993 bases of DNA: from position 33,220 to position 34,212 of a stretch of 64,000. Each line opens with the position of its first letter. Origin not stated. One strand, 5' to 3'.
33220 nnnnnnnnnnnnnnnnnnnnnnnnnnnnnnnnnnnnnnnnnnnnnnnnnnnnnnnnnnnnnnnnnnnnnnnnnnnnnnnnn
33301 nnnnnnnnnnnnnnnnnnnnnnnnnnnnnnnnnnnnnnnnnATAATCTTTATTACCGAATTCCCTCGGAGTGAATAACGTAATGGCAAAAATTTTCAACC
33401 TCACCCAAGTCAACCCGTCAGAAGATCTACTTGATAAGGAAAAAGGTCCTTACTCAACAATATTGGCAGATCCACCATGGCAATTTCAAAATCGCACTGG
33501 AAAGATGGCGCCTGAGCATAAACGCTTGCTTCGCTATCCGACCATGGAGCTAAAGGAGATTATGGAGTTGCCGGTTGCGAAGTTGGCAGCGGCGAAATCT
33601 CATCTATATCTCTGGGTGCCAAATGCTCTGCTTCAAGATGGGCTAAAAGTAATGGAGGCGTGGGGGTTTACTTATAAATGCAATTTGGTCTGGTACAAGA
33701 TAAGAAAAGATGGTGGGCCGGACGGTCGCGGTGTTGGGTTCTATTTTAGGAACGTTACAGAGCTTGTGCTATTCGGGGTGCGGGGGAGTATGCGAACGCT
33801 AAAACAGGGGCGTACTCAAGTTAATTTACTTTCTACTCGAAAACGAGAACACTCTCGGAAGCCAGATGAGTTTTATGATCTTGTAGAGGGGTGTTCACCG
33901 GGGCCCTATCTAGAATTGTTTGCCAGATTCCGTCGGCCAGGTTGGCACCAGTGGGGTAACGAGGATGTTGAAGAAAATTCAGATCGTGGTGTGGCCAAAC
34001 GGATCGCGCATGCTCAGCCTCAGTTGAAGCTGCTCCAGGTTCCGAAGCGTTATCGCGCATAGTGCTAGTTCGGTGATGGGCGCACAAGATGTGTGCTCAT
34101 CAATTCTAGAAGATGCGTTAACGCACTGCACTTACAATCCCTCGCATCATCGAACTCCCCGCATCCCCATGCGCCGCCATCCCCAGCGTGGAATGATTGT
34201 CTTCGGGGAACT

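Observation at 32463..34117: Low-GC island with a BamHI/BglII/BstYI-like nuclease paired with an MT-A70 adenine methyltransferase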

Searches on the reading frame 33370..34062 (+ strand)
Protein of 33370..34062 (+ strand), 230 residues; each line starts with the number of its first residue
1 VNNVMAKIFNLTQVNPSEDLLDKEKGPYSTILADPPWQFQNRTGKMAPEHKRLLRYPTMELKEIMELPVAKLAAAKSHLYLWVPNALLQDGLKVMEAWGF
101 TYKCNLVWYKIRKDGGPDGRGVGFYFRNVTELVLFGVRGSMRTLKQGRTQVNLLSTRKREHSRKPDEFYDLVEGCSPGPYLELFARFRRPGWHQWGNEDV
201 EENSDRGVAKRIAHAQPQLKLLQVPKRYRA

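Call 3: search_protein_families(library=pfam, proteins=[window:33370-34062:+], max_evalue=0.1)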
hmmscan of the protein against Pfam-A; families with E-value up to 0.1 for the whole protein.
window:33370-34062:+ (230 aa): 1 family
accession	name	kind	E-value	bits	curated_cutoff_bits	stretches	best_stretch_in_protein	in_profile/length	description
PF05063.20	MT-A70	-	2.7e-31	109.3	23.9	1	28-198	1-172/172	MT-A70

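Call 4: search_protein_families(library=ncbifam, proteins=[window:33370-34062:+], max_evalue=0.1)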
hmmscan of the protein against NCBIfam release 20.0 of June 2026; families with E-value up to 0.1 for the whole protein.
window:33370-34062:+ (230 aa): 0 families

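Call 5: search_protein_families(library=padloc, proteins=[window:33370-34062:+], max_evalue=0.1)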
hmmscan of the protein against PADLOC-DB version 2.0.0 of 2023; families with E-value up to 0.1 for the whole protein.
window:33370-34062:+ (230 aa): 2 families
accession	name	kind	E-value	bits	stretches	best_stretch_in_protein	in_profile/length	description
PDLC03221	MTase_II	-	3.5e-94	313.2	1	25-211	18-204/272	Type II methyltransferase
PDLC03262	MTase_II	-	3e-71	237.3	1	26-202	8-183/204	Type II methyltransferase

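Call 7: search_solved_structures(query=window:33370-34062:+, max_evalue=1, show_alignments=2)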
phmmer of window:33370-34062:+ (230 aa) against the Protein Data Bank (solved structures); distinct sequences matched with E-value up to 1: 37.
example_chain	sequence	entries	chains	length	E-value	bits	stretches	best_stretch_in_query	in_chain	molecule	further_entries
7f4r_A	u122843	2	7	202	2.8e-19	72.6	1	28-198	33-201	MT-a70 family protein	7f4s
7f4l_C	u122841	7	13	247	3.7e-19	72.3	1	28-198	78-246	MT-a70 family protein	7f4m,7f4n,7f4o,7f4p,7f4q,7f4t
7yi8_B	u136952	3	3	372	8.9e-19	71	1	28-198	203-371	MT-a70 family protein | mRNA m(6)A methyltransferase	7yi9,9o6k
8xyl_A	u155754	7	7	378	9.3e-19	71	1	28-198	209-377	MT-a70 family protein | mRNA m(6)A methyltransferase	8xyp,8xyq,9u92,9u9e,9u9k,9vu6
8xyx_A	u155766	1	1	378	1.2e-17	67.4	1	28-198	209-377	MT-a70 family protein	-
5il0_A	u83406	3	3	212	2.9e-13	53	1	26-198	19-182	METTL3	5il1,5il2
8bn8_AAA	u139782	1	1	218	3.3e-13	52.8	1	26-198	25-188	N6-adenosine-methyltransferase catalytic subunit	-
9g4u_A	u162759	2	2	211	3.4e-13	52.7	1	26-198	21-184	N6-adenosine-methyltransferase catalytic subunit | N(6)-adenosine-methyltransferase catalytic subunit METTL3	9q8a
9g4s_A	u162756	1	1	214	3.4e-13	52.7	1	26-198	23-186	N6-adenosine-methyltransferase catalytic subunit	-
9g4w_A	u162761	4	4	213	3.6e-13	52.7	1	26-198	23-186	N6-adenosine-methyltransferase catalytic subunit | N(6)-adenosine-methyltransferase catalytic subunit METTL3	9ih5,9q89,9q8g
9r8z_A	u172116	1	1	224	3.6e-13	52.7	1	26-198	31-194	N(6)-adenosine-methyltransferase catalytic subunit METTL3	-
5k7m_A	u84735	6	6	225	3.7e-13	52.6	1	26-198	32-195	N6-adenosine-methyltransferase 70 kDa subunit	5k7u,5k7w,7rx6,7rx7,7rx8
5l6d_A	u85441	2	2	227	3.8e-13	52.6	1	26-198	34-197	N6-adenosine-methyltransferase 70 kDa subunit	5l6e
29vd_A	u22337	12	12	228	3.9e-13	52.6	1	26-198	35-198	N6-adenosine-methyltransferase catalytic subunit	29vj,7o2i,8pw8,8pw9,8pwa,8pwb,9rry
7cv6_B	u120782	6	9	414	4.4e-13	52.4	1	23-202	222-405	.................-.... protein 2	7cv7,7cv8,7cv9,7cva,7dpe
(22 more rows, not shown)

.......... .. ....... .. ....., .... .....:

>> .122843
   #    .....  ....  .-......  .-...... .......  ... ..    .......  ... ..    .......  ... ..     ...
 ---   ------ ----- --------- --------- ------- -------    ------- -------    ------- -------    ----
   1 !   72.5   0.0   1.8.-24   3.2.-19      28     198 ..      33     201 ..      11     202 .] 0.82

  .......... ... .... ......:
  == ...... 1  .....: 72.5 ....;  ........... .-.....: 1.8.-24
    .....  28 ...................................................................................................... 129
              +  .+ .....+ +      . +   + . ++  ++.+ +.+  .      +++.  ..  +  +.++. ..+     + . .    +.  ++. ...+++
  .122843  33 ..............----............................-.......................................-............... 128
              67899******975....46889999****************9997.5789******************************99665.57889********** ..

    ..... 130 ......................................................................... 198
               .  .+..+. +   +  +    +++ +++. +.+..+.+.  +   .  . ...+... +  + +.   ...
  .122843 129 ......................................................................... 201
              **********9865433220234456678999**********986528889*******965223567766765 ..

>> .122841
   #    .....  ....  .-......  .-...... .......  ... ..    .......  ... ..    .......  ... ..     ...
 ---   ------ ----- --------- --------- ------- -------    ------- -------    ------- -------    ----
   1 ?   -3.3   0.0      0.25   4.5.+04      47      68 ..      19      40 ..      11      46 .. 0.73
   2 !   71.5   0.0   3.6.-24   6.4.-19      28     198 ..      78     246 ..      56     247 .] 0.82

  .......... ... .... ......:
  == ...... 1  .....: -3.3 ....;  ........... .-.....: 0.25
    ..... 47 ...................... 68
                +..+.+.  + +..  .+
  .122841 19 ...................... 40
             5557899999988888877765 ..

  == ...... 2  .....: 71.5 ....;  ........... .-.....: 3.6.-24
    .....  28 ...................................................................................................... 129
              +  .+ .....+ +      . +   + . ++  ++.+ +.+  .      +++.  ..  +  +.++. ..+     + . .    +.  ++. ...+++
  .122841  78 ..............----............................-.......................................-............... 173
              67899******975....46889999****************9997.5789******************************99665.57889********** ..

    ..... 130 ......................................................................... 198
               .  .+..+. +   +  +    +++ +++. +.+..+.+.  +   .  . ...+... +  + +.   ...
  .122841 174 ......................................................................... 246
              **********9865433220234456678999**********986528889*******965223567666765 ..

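Call 13: find_homologous_proteins(query=window:33382-34062:+, max_evalue=0.001)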
Query window:33382-34062:+ (226 aa): 8000 proteins with E <= 0.001 among 8000 candidates; the best 120 are listed.
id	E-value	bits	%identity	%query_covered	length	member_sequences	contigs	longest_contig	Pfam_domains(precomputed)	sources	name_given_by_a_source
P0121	1.7e-153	527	100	100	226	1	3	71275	PF05063.21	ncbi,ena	-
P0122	4.9e-139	479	89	100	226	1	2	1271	PF05063.21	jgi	jgi:N6-adenosine-specific RNA methylase IME4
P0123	1.4e-138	478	91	100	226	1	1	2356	PF05063.21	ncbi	-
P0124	2.3e-138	477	91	100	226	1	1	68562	PF05063.21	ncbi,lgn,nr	ncbi:MAG: S-adenosylmethionine-binding protein [Betaproteobacteria bacterium]|nr:S-adenosylmethionin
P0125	9.0e-137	472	90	99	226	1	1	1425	PF05063.21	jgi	jgi:N6-adenosine-specific RNA methylase IME4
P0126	2.0e-136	471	89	100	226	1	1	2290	PF05063.21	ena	-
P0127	2.9e-135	467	90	99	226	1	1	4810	PF05063.21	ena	-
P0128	3.4e-135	467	89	99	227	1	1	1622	PF05063.21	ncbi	-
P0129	5.0e-135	466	89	99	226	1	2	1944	PF05063.21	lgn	-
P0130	2.3e-134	464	89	100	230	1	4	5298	PF05063.21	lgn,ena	-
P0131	2.7e-134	464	88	99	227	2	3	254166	PF05063.21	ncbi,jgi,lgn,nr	ncbi:MAG: S-adenosylmethionine-binding protein [Burkholderiales bacterium]|jgi:N6-adenosine-specific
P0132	4.3e-134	463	86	100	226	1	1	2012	PF05063.21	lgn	-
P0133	6.3e-133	459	88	99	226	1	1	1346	PF05063.21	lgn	-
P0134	3.1e-132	457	86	100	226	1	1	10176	PF05063.21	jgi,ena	-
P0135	7.1e-132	456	85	100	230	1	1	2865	PF05063.21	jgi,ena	-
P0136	7.8e-132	456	87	99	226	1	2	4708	PF05063.21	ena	-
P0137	1.0e-131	455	86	100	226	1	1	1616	PF05063.21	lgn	-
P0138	1.9e-131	455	85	100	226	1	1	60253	PF05063.21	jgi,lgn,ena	-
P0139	2.5e-131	454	86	99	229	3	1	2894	PF05063.21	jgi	jgi:N6-adenosine-specific RNA methylase IME4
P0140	2.7e-131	454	87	99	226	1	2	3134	PF05063.21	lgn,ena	-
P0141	4.1e-131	453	86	100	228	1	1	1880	PF05063.21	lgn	-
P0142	9.1e-131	452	86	99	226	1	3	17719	PF05063.21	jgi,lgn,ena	-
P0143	1.1e-130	452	85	100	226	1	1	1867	PF05063.21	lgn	-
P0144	1.1e-130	452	85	99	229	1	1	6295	PF05063.21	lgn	-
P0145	3.0e-130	451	85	100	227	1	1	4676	PF05063.21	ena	-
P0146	3.1e-130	451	87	97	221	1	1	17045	PF05063.21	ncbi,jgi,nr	ncbi:MAG: S-adenosylmethionine-binding protein [Chlorobiales bacterium]|jgi:N6-adenosine-specific RN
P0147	3.5e-130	450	85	100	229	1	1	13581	PF05063.21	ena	-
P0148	4.3e-130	450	85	99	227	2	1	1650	PF05063.21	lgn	-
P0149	5.0e-130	450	88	96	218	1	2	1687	PF05063.21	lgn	-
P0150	5.9e-130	450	88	96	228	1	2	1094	PF05063.21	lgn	-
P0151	1.0e-129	449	87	99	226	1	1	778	PF05063.21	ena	-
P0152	1.5e-129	448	84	100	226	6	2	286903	PF05063.21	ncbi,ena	-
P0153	1.6e-129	448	83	100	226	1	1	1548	PF05063.21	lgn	-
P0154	1.7e-129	448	85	99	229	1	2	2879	PF05063.21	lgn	-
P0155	2.0e-129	448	84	100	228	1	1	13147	PF05063.21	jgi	jgi:N6-adenosine-specific RNA methylase IME4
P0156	2.7e-129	448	84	99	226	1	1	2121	PF05063.21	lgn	-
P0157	3.8e-129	447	85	99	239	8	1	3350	PF05063.21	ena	-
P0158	4.9e-129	447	84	99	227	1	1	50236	PF05063.21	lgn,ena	-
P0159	6.9e-129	446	86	96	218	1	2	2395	PF05063.21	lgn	-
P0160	7.1e-129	446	84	100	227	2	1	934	PF05063.21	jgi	-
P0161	1.1e-128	446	85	99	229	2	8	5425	PF05063.21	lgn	-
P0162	1.6e-128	445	84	100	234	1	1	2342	PF05063.21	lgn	-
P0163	2.2e-128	445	83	100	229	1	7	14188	PF05063.21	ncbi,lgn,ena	-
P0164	2.9e-128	444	86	99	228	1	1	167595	PF05063.21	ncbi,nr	ncbi:MAG: MT-A70 family methyltransferase [Rhodocyclaceae bacterium]|nr:MT-A70 family methyltransfer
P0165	4.0e-128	444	83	99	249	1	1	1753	PF05063.21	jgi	jgi:N6-adenosine-specific RNA methylase IME4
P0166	4.2e-128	444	84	100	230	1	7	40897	PF05063.21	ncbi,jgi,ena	-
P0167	4.3e-128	444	84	100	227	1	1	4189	PF05063.21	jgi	jgi:N6-adenosine-specific RNA methylase IME4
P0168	4.7e-128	443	81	100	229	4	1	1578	PF05063.21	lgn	-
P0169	4.7e-128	443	85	99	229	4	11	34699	PF05063.21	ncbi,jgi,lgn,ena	-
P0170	5.6e-128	443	85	99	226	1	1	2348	PF05063.21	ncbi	-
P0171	5.6e-128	443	84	99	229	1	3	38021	PF05063.21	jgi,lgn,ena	-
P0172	5.7e-128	443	84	100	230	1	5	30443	PF05063.21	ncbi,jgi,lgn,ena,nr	ncbi:MAG: S-adenosylmethionine-binding protein [Phycisphaerae bacterium]|nr:S-adenosylmethionine-bin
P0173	8.2e-128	443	85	99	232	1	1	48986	PF05063.21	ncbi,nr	ncbi:MAG: S-adenosylmethionine-binding protein [Nitrospirae bacterium]|nr:S-adenosylmethionine-bindi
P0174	8.3e-128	443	83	99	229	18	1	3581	PF05063.21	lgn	-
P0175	8.9e-128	443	85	97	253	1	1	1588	PF05063.21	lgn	-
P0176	1.6e-127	442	82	99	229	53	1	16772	PF05063.21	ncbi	-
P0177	1.8e-127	442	84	100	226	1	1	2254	PF05063.21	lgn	-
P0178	1.9e-127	441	85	98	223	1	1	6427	PF05063.21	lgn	-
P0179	2.0e-127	441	83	98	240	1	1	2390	PF05063.21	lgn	-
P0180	2.3e-127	441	83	99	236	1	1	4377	PF05063.21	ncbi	-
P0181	2.3e-127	441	84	100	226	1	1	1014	PF05063.21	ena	-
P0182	2.5e-127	441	82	100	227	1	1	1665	PF05063.21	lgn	-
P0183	2.5e-127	441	82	99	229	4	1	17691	PF05063.21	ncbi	-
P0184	2.9e-127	441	83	99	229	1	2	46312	PF05063.21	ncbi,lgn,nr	ncbi:MAG TPA: MT-A70 family methyltransferase [Verrucomicrobiae bacterium]|nr:MT-A70 family methyltr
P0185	2.9e-127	441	83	99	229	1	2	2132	PF05063.21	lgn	-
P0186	3.1e-127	441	84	100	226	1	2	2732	PF05063.21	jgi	jgi:N6-adenosine-specific RNA methylase IME4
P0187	3.9e-127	440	83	99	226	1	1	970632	PF05063.21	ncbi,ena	-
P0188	4.4e-127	440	82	100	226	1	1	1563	PF05063.21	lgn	-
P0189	4.7e-127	440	82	100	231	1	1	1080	PF05063.21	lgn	-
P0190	5.8e-127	440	81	100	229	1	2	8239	PF05063.21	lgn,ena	-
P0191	6.0e-127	440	82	100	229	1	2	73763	PF05063.21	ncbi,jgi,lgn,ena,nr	ncbi:MAG: MT-A70 family methyltransferase [Syntrophales bacterium]|jgi:N6-adenosine-specific RNA met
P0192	6.7e-127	440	83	99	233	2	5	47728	PF05063.21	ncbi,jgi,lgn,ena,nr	ncbi:MAG TPA: MT-A70 family methyltransferase [Spirochaetota bacterium]|nr:MT-A70 family methyltrans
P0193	6.9e-127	440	82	100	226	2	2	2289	PF05063.21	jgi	jgi:N6-adenosine-specific RNA methylase IME4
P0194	7.9e-127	439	83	99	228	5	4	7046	PF05063.21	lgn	-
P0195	8.8e-127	439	83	99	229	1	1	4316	PF05063.21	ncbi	-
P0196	9.0e-127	439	83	99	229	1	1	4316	PF05063.21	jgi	-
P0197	9.6e-127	439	83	99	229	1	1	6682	PF05063.21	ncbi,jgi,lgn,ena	jgi:N6-adenosine-specific RNA methylase IME4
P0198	1.1e-126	439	83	100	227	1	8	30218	PF05063.21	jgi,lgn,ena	jgi:N6-adenosine-specific RNA methylase IME4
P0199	1.2e-126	439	83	99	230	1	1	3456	PF05063.21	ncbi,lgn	-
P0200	1.4e-126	439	83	100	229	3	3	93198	PF05063.21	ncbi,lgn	-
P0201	1.4e-126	439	81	100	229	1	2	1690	PF05063.21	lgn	-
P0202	1.5e-126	439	83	99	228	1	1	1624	PF05063.21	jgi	jgi:N6-adenosine-specific RNA methylase IME4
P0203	1.6e-126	438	82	100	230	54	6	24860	PF05063.21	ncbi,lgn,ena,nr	ncbi:MAG: MT-A70 family methyltransferase [Chromatiales bacterium]|nr:MT-A70 family methyltransferas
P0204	1.6e-126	438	83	99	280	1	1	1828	PF05063.21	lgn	-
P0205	1.7e-126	438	82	100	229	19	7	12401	PF05063.21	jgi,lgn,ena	jgi:N6-adenosine-specific RNA methylase IME4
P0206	1.7e-126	438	83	99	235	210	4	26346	PF05063.21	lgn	-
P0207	1.8e-126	438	82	100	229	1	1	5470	PF05063.21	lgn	-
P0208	1.8e-126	438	82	100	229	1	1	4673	PF05063.21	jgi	-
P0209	2.0e-126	438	81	100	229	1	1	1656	PF05063.21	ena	-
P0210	2.0e-126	438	82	99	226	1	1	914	PF05063.21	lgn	-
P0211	2.0e-126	438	83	99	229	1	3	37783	PF05063.21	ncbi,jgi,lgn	jgi:N6-adenosine-specific RNA methylase IME4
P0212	2.1e-126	438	81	100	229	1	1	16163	PF05063.21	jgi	jgi:N6-adenosine-specific RNA methylase IME4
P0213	2.6e-126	438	84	99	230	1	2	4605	PF05063.21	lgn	-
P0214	3.1e-126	437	82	99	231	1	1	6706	PF05063.21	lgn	-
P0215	3.2e-126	437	83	99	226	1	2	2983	PF05063.21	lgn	-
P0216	3.3e-126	437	82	99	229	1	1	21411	PF05063.21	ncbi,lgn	-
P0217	3.5e-126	437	82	99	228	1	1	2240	PF05063.21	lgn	-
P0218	3.7e-126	437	82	100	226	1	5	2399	PF05063.21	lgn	-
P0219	3.9e-126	437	83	99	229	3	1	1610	PF05063.21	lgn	-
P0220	4.0e-126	437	83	99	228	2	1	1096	PF05063.21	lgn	-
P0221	4.2e-126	437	83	99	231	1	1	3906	PF05063.21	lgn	-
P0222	4.4e-126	437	83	99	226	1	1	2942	PF05063.21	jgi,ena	-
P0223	4.9e-126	437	83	99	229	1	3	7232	PF05063.21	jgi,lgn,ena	-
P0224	5.8e-126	437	81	100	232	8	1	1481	PF05063.21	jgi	-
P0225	6.3e-126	437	83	100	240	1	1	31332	PF05063.21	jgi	jgi:N6-adenosine-specific RNA methylase IME4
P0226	6.6e-126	436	83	99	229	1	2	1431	PF05063.21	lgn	-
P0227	7.8e-126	436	81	100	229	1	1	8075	PF05063.21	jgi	jgi:N6-adenosine-specific RNA methylase IME4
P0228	8.7e-126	436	81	99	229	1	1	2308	PF05063.21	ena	-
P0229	8.9e-126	436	82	99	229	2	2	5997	PF05063.21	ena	-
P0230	9.4e-126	436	81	100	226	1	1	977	PF05063.21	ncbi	-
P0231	9.8e-126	436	81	100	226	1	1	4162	PF05063.21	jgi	jgi:N6-adenosine-specific RNA methylase IME4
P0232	9.9e-126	436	82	100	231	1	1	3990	PF05063.21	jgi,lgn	jgi:N6-adenosine-specific RNA methylase IME4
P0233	1.2e-125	436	80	100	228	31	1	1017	PF05063.21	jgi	-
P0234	1.2e-125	436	81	100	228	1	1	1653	PF05063.21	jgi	-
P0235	1.2e-125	436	83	99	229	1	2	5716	PF05063.21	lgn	-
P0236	1.2e-125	436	83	99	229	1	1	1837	PF05063.21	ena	-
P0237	1.3e-125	435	83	99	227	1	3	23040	PF05063.21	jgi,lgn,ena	-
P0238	1.3e-125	435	82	100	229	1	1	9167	PF05063.21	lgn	-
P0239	1.4e-125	435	81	99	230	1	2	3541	PF05063.21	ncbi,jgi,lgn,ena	-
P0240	1.4e-125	435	81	99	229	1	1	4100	PF05063.21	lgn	-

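Call 27: find_encoding_contigs(protein=P0121, flank=10000, max_places=4)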
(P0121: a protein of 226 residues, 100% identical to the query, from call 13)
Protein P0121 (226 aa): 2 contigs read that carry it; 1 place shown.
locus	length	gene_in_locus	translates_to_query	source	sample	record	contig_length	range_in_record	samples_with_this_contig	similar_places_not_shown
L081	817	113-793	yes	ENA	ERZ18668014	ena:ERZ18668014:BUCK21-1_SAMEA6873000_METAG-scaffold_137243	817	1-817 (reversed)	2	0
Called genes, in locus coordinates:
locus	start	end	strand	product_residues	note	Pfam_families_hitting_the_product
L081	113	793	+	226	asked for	PF05063:MT-A70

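Call 68: search_dna_similar(query=window:33382-34059:+, collection=plasmids, mode=protein, max_rows=60, max_evalue=1e-20)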
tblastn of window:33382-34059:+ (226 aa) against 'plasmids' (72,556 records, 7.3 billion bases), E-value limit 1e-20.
Records with a match: 61; places in all: 63; records where one place covers at least 80% of the query: 40.
Best place of each record, by identity: 60-80% 17; <60% 44.
By first word of the organism name: Enterococcus 15; Nostoc 11; Acaryochloris 5; Rhizobium 3; Herbiconiux 2; Arthrobacter 2; Alloyangia 2; Comamonas 1; Deinococcus 1; Agrobacterium 1; and 18 more.
By predicted mobility (MOB-suite, as given by PLSDB): conjugative 31; non-mobilizable 26; mobilizable 4.
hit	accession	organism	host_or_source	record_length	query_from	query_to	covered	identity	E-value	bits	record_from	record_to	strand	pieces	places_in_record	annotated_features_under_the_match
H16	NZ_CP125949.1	Comamonas resistens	activated sludge,single strain culture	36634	11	223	94%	65.3%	8e-88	289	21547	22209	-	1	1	MT-A70 family methyltransferase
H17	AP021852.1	Deinococcus grandis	-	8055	9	197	84%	71.7%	2e-85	283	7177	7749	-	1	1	hypothetical protein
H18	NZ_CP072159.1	Rhizobium sp. B230/85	Himalayan blackberry,cell culture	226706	11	197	83%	70.9%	1e-82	275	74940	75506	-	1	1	MT-A70 family methyltransferase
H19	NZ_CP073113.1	Rhizobium rhizogenes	Rosa sp.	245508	11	197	83%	70.9%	1e-82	275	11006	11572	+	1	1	MT-A70 family methyltransferase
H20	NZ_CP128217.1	Agrobacterium fabrum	whole organism,plant root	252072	11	197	83%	70.9%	1e-82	275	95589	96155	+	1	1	MT-A70 family methyltransferase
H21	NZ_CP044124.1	Rhizobium rhizogenes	Rosa sp.,culture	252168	11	197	83%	70.9%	1e-82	275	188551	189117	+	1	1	MT-A70 family methyltransferase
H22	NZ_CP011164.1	Xanthomonas citri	Citrus x paradisi,cell culture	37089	8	200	85%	67.2%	2e-80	268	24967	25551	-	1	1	MT-A70 family methyltransferase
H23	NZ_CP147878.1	Roseomonas mucosa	cell culture,Styx glacier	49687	24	194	76%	75.0%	7e-84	278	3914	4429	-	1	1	MT-A70 family methyltransferase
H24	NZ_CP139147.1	Herbiconiux sp. KACC 21604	single cell,Flower of Salvia splendens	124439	21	203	81%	69.9%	6e-84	278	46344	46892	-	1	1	MT-A70 family methyltransferase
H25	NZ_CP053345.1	Herbiconiux sp. SALV-R1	Salvia splendens,cell culture,flower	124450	21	203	81%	69.9%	6e-84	278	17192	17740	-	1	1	MT-A70 family methyltransferase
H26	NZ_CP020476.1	Roseovarius mucosus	Skeletonema marinoi strain RO5AC,Cell ...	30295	17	203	83%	67.9%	4e-82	273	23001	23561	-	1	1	MT-A70 family methyltransferase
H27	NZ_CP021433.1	Yoonia vestfoldensis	Skeletonema marinoi strain RO5AC,Cell ...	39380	17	203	83%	67.9%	4e-82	273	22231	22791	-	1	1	MT-A70 family methyltransferase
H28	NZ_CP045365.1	Roseivivax sp. THAF40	pure culture,Surface of a polyethylene ...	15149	22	203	81%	68.1%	7e-82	272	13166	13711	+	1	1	MT-A70 family methyltransferase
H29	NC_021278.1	Mycobacteroides abscessus subsp. bolletii 50594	-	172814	22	203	81%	68.1%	8e-81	270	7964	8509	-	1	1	MT-A70 family methyltransferase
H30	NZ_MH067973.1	Arthrobacter sp.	-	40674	21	207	83%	66.3%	1e-80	269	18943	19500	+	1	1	MT-A70 family methyltransferase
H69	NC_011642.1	Enterococcus faecalis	-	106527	11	194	81%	32.3%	3e-21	99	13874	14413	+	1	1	MT-A70 family methyltransferase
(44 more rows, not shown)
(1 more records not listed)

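Call 70: get_annotated_region(hit=H16, flank=3000)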
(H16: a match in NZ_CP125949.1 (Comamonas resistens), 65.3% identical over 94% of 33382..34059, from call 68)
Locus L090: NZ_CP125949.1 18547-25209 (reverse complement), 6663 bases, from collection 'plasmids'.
description: Comamonas resistens strain ZM22 plasmid pZM22-2, complete sequence
organism: Comamonas resistens (NCBI taxid 3046670)
taxonomy: Bacteria; Pseudomonadota; Betaproteobacteria; Burkholderiales; Comamonadaceae; Comamonas; Comamonas resistens
host: -; source: activated sludge,single strain culture; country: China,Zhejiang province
typing (MOB-suite, as given by PLSDB): non-mobilizable
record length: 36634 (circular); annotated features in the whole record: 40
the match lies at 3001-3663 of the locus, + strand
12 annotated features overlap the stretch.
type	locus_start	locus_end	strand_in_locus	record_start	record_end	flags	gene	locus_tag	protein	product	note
CDS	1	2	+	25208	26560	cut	mobQ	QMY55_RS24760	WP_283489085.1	MobQ family relaxase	-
CDS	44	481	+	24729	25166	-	-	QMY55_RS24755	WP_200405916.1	hypothetical protein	-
CDS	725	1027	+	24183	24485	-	-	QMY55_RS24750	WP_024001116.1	hypothetical protein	-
CDS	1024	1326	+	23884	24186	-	-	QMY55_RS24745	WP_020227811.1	hypothetical protein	-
CDS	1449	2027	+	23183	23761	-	-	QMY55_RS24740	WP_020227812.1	recombinase family protein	GO:0006310 - DNA recombination [Evidence IEA]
CDS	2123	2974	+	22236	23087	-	-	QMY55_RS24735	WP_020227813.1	BglII/BstYI family type II restriction endonuclease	GO:0009307 - DNA restriction-modification system [Evidence IEA]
CDS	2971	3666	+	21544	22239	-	-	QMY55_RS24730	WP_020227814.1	MT-A70 family methyltransferase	-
CDS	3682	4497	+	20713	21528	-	-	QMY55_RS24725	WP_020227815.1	abortive infection family protein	-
CDS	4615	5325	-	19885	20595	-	-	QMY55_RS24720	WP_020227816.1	metallophosphoesterase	-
CDS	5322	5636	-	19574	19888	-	-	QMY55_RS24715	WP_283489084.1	hypothetical protein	-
CDS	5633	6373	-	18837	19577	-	-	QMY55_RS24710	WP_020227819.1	HAD domain-containing protein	-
CDS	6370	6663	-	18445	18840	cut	-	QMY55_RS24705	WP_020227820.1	type II toxin-antitoxin system MqsA family antitoxin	-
